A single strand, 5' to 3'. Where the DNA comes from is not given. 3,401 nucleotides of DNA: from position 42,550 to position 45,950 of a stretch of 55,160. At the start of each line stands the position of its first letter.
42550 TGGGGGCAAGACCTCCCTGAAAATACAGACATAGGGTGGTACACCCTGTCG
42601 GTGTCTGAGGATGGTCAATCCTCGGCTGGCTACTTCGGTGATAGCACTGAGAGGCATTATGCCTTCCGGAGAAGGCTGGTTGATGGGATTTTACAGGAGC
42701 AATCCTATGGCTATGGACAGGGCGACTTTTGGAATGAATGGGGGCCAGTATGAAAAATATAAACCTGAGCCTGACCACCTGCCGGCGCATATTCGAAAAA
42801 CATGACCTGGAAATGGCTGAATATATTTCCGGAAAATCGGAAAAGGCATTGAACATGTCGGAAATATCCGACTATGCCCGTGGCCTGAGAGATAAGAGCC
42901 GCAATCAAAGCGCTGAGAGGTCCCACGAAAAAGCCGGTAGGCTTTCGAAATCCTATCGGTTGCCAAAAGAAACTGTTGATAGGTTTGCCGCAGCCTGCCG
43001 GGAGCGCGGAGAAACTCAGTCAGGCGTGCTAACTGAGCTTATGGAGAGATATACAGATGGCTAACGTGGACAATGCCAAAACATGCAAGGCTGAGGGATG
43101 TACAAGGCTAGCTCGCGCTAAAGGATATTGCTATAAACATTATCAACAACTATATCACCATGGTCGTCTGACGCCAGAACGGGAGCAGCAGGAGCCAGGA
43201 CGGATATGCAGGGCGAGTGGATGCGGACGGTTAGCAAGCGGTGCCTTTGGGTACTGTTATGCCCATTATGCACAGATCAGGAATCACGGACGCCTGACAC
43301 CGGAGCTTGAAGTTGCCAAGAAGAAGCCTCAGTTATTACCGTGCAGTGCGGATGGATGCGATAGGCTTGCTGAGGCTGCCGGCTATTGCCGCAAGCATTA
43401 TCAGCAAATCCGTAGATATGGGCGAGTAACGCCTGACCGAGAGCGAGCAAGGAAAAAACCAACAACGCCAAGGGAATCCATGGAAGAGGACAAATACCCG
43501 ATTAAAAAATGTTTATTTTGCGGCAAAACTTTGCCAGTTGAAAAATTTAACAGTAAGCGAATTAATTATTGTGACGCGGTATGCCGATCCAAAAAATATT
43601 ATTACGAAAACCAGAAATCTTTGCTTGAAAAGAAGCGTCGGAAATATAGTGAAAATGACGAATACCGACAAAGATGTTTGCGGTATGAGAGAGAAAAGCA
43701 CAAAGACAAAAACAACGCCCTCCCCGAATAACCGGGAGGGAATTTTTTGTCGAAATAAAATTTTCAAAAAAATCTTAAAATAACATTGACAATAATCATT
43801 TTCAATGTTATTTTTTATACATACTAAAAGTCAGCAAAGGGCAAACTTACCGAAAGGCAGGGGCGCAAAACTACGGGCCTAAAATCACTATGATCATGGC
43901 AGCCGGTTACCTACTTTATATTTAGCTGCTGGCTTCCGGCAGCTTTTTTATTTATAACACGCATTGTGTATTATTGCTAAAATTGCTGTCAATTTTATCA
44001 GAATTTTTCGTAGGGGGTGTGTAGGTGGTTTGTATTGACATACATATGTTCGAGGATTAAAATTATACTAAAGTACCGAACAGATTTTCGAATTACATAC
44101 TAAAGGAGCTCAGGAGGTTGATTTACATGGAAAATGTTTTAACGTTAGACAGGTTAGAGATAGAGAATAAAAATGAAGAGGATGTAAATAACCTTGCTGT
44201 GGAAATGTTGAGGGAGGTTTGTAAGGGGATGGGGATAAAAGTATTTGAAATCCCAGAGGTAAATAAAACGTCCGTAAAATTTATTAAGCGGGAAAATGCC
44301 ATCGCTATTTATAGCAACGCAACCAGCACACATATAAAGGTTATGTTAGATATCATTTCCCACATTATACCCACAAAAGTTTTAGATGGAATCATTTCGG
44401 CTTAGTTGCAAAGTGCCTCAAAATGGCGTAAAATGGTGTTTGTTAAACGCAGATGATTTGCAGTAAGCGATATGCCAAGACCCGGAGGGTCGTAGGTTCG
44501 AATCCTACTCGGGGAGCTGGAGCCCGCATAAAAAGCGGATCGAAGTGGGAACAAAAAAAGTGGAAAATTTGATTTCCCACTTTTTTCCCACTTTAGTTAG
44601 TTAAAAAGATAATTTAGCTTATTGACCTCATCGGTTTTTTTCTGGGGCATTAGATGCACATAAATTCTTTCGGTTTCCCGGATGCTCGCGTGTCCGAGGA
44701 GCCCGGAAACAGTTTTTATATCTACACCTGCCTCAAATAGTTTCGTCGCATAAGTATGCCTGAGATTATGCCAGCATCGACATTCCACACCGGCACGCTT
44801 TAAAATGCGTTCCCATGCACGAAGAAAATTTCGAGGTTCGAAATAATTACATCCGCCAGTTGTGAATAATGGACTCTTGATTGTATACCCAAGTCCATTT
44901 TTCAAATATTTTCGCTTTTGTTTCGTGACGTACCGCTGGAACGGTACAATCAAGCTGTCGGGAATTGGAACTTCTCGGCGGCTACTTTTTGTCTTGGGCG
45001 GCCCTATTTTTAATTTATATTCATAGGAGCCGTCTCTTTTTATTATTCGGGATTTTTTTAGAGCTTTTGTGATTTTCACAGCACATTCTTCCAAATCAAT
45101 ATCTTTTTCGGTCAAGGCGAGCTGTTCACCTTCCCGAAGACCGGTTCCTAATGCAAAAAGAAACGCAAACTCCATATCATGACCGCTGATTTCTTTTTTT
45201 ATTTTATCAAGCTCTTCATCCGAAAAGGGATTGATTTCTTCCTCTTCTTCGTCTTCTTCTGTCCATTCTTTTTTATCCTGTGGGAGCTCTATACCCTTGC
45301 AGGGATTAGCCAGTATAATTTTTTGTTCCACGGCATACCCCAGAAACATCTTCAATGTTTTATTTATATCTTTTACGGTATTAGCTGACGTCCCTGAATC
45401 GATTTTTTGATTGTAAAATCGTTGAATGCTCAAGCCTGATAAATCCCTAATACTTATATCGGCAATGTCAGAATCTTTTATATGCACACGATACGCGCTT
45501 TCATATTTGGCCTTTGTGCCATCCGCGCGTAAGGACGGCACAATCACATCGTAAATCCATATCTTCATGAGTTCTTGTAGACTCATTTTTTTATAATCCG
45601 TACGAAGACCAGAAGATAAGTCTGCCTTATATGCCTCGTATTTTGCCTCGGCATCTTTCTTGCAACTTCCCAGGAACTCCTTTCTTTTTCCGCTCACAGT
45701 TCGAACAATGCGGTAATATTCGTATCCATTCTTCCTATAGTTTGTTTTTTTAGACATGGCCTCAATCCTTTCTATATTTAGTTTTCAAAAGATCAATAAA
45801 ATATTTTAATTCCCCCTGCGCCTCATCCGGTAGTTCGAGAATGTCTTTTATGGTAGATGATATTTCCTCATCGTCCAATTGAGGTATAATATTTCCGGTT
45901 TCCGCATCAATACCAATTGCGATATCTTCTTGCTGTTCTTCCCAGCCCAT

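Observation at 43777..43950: Phage-borne c-di-GMP-I riboswitch with its own operator-flanked promoter and terminator, next to attP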

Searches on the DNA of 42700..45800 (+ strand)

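Call 9: search_dna_similar(query=window:42700-45800:+, collection=phages, mode=near, max_rows=20)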
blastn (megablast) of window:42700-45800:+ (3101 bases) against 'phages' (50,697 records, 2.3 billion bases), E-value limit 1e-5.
No match.

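Call 17: search_rna_families(sources=[L001, L002, L003, L004, L005, L006, L007, L008, L009, L010], threshold=gathering, show_alignments=4)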
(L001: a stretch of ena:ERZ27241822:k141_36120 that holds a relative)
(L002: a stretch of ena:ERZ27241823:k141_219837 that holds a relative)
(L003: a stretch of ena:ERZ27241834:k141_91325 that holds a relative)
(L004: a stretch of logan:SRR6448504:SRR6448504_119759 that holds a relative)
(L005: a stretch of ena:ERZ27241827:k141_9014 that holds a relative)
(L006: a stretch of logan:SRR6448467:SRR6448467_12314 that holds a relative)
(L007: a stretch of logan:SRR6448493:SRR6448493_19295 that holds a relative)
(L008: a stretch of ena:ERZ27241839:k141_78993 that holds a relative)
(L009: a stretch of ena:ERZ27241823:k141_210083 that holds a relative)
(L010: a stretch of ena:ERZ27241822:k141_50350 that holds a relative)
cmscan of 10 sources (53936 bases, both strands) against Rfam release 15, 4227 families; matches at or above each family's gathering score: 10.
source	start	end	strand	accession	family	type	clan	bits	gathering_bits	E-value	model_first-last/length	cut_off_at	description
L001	5705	5789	+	RF01051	c-di-GMP-I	Cis-reg; riboswitch;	CL00126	66.9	35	5.5e-11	1-87/87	no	c-di-GMP-I riboswitch aptamer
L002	4141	4225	+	RF01051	c-di-GMP-I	Cis-reg; riboswitch;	CL00126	66.9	35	5.5e-11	1-87/87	no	c-di-GMP-I riboswitch aptamer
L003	916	1000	+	RF01051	c-di-GMP-I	Cis-reg; riboswitch;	CL00126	66.9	35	5.5e-11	1-87/87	no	c-di-GMP-I riboswitch aptamer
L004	651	735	+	RF01051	c-di-GMP-I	Cis-reg; riboswitch;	CL00126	66.9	35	5.5e-11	1-87/87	no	c-di-GMP-I riboswitch aptamer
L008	34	118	+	RF01051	c-di-GMP-I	Cis-reg; riboswitch;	CL00126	66.9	35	5.5e-11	1-87/87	no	c-di-GMP-I riboswitch aptamer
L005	5704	5788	+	RF01051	c-di-GMP-I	Cis-reg; riboswitch;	CL00126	65.9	35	9.3e-11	1-87/87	no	c-di-GMP-I riboswitch aptamer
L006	5704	5788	+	RF01051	c-di-GMP-I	Cis-reg; riboswitch;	CL00126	65.9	35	9.3e-11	1-87/87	no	c-di-GMP-I riboswitch aptamer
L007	97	181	+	RF01051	c-di-GMP-I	Cis-reg; riboswitch;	CL00126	65.9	35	9.3e-11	1-87/87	no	c-di-GMP-I riboswitch aptamer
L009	2507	2591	+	RF01051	c-di-GMP-I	Cis-reg; riboswitch;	CL00126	65.9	35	9.3e-11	1-87/87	no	c-di-GMP-I riboswitch aptamer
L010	332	416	+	RF01051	c-di-GMP-I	Cis-reg; riboswitch;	CL00126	65.9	35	9.3e-11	1-87/87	no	c-di-GMP-I riboswitch aptamer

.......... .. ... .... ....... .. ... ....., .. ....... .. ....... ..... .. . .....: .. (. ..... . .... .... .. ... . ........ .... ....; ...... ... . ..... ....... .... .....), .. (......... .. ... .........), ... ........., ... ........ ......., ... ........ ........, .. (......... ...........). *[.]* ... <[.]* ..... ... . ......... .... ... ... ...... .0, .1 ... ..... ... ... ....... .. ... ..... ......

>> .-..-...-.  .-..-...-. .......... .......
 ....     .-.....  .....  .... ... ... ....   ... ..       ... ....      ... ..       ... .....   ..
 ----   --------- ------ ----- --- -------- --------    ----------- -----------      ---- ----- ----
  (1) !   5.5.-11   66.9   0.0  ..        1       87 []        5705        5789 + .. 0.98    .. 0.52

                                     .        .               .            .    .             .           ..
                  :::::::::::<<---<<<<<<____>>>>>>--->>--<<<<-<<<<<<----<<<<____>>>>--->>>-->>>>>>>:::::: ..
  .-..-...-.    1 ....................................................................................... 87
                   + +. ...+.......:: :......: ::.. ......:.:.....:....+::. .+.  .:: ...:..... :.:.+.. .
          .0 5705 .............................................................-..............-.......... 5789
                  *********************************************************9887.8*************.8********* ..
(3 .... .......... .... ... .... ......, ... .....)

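Call 30: search_dna_similar(query=window:43712-44240:+, collection=phages, mode=distant, max_rows=30, max_evalue=0.01)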
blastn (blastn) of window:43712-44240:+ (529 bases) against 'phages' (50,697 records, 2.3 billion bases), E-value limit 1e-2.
No match.

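Call 35: search_rna_families(source=window, start=43650, end=44650, threshold=evalue, max_evalue=5)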
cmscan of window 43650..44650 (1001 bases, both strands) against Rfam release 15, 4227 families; matches with E-value up to 5: 10.
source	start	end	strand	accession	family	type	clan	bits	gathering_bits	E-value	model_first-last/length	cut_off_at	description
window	43830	43914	+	RF01051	c-di-GMP-I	Cis-reg; riboswitch;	CL00126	68.7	35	3.6e-13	1-87/87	no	c-di-GMP-I riboswitch aptamer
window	43708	43811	-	RF00515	PyrR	Cis-reg;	-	25.7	54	0.41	1-115/115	no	PyrR binding site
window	44546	44626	-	RF00558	L20_leader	Cis-reg; leader;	-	25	58.7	0.02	1-127/127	no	Ribosomal protein L20 leader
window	44549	44628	-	RF02029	sraA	Gene; sRNA;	-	24.5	56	0.32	1-95/95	no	sraA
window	44543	44593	-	RF04255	MIR8001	Gene; miRNA;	-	22.2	90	0.19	6-60/67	no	MIR8001 microRNA precursor family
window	43777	43956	-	RF02376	antisense_SR1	Gene; sRNA;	-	21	45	0.13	1-210/210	no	SR1 sRNA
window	44554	44586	-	RF03623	mir-1252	Gene; miRNA;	-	20.6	70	1.4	1-65/65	no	mir-1252 microRNA precursor family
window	44226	44322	+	RF01978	HOTAIRM1_4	Gene; lncRNA;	-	19.8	40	3.6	1-102/102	no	HOX antisense intergenic RNA myeloid 1 conserved region 4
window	44554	44586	+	RF03623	mir-1252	Gene; miRNA;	-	18.5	70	4.5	1-65/65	no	mir-1252 microRNA precursor family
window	44491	44538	+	RF01095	PK-CuYV_BPYV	Cis-reg;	-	17.4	60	3.1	1-56/56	no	3'-terminal pseudoknot of CuYV/BPYV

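Call 82: search_rna_families(sources=[L076, L077, L078, L079, L080, L081, L082, L083, L084], threshold=gathering)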
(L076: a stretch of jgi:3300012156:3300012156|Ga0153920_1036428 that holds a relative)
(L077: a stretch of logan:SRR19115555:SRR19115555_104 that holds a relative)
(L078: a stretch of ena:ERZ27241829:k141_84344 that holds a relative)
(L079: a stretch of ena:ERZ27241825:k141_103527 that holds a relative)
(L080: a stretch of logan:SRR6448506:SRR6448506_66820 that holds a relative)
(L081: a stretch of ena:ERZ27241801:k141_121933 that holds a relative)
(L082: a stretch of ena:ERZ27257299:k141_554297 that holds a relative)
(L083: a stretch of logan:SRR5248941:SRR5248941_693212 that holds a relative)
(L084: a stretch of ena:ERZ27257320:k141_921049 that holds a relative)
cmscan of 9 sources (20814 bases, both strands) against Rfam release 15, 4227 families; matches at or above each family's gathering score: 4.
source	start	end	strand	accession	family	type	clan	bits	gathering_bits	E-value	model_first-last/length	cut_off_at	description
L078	1504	1854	-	RF00023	tmRNA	Gene;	CL00001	166.8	47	1.4e-66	1-374/374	no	transfer-messenger RNA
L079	1062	1203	-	RF00023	tmRNA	Gene;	CL00001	62.7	47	1.4e-22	232-374/374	5'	transfer-messenger RNA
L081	511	633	-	RF00023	tmRNA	Gene;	CL00001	54.4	47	4.1e-19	236-374/374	5'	transfer-messenger RNA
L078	1732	1963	-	RF04321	tmRNA_permuted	Gene;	-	50.7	47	1.8e-07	1-213/213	no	permuted transfer-messenger RNA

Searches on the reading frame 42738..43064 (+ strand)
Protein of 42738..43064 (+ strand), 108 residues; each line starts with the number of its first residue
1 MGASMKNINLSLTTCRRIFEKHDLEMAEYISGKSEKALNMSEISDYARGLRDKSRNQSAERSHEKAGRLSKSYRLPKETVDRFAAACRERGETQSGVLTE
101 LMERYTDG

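Call 11: search_protein_families(library=pfam, proteins=[window:42738-43064:+], max_evalue=0.01)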
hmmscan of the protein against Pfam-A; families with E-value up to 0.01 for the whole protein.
window:42738-43064:+ (108 aa): 0 families

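Call 46: search_protein_families(library=phrogs, proteins=[window:42738-43064:+], max_evalue=0.01)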
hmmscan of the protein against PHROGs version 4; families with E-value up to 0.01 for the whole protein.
window:42738-43064:+ (108 aa): 1 family
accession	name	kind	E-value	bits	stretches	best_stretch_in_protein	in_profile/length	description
phrog_3887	-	transcription regulation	0.00048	20.8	1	53-106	3-56/61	transcriptional regulator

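Call 96: search_protein_families(library=padloc, proteins=[window:42738-43064:+], max_evalue=0.01)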
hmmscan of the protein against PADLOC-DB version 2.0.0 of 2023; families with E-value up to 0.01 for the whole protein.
window:42738-43064:+ (108 aa): 0 families

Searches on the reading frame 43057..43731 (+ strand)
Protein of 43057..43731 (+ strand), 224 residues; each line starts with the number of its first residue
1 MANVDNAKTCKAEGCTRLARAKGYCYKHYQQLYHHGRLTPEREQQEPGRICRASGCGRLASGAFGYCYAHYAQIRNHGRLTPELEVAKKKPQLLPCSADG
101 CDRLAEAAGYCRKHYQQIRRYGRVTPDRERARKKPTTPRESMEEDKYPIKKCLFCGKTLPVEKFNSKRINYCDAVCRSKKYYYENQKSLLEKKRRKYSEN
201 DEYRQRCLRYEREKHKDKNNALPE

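Call 11: search_protein_families(library=pfam, proteins=[window:43057-43731:+], max_evalue=0.01)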
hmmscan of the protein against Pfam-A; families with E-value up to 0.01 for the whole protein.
window:43057-43731:+ (224 aa): 2 families
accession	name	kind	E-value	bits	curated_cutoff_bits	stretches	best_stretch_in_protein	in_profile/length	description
PF24906.1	Zf_WRKY19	-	6.9e-11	42.2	27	2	8-28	2-22/24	WRKY19 zinc finger domain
PF19067.5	DUF5763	-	2e-08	34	26.3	1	101-123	14-36/39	Family of unknown function (DUF5763)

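Call 46: search_protein_families(library=phrogs, proteins=[window:43057-43731:+], max_evalue=0.01)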
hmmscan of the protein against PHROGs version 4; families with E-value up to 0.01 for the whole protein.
window:43057-43731:+ (224 aa): 7 families
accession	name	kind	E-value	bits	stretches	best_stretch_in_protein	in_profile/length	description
phrog_5351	-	DNA, RNA and nucleotide metabolism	3.5e-23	83.6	2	48-220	6-157/171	HNH endonuclease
phrog_1271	-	DNA, RNA and nucleotide metabolism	5.4e-17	63.2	2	51-130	40-110/361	HNH endonuclease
phrog_12258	-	DNA, RNA and nucleotide metabolism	2.7e-10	41.5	2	94-122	91-119/123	HTH DNA binding protein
phrog_3593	-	DNA, RNA and nucleotide metabolism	3.2e-07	31.2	1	89-156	7-75/210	HNH endonuclease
phrog_19978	-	DNA, RNA and nucleotide metabolism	4.3e-05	24.8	0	96-133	8-44/111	HNH endonuclease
phrog_18063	-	unknown function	0.0026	19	0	7-33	5-32/94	-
phrog_19880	-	transcription regulation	0.0051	18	0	177-221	9-53/136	transcriptional regulator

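Call 96: search_protein_families(library=padloc, proteins=[window:43057-43731:+], max_evalue=0.01)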
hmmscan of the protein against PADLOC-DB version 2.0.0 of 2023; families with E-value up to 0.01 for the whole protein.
window:43057-43731:+ (224 aa): 0 families
